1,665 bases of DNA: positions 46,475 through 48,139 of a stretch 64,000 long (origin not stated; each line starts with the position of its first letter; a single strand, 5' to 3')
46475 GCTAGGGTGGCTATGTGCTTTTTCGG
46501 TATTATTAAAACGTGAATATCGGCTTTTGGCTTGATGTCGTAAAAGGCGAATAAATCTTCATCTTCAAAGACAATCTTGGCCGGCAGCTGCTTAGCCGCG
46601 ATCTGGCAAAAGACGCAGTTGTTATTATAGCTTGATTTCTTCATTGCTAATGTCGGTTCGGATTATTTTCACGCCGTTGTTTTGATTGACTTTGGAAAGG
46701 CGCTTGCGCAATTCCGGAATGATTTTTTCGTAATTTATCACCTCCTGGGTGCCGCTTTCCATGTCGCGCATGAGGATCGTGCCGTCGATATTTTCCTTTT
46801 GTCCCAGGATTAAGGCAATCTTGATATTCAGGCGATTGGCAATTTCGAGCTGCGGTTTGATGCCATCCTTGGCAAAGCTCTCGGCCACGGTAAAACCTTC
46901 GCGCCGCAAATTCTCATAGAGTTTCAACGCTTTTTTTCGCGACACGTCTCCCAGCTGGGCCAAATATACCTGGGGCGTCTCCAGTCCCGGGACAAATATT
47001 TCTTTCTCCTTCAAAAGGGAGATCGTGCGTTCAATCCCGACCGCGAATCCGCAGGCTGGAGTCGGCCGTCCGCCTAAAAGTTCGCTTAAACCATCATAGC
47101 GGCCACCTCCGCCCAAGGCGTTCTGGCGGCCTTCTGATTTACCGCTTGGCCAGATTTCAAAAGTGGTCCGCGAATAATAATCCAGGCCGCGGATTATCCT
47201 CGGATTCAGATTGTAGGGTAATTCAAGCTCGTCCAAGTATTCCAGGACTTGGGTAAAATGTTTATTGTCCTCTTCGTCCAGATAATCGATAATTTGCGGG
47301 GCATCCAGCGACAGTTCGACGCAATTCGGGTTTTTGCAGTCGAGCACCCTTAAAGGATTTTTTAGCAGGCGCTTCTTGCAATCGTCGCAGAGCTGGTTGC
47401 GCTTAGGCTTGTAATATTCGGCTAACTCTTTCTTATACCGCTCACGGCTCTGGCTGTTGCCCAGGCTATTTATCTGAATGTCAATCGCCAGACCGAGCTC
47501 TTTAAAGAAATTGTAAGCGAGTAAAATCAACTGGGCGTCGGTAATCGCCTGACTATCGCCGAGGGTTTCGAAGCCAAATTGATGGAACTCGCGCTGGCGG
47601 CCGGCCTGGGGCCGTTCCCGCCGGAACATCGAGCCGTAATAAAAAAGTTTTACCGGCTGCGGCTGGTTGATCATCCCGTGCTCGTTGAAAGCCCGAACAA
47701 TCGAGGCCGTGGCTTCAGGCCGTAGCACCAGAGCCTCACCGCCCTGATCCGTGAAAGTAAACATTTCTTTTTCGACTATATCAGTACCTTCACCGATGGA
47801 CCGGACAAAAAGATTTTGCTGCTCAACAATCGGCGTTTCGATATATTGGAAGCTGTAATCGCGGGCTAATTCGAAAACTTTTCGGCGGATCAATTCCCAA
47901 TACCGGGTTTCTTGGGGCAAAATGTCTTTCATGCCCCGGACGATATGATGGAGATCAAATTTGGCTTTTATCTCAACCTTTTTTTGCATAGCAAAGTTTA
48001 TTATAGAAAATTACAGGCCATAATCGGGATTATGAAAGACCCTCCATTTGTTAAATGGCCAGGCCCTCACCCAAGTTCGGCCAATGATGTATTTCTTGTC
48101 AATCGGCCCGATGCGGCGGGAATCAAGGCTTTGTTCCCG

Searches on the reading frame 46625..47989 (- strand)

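Call 77: search_protein_families(library=pfam, proteins=[window:46625-47989:-], max_evalue=0.00001)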
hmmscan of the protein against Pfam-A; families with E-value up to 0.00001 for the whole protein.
window:46625-47989:- (454 aa): 4 families
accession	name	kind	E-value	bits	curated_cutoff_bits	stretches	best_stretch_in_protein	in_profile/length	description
PF13393.11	tRNA-synt_His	-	2.2e-44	152.4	25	1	19-321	1-307/308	Histidyl-tRNA synthetase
PF00587.30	tRNA-synt_2b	-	1e-15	58.7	29.3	1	77-328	1-177/179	tRNA synthetase class II core domain (G, H, P, S and T)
PF03129.25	HGTP_anticodon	-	3.4e-09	37.2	21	1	340-429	1-93/94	Anticodon binding domain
PF01409.25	tRNA-synt_2d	-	4.7e-07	30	19.8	1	24-173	12-162/246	tRNA synthetases class II core domain (F)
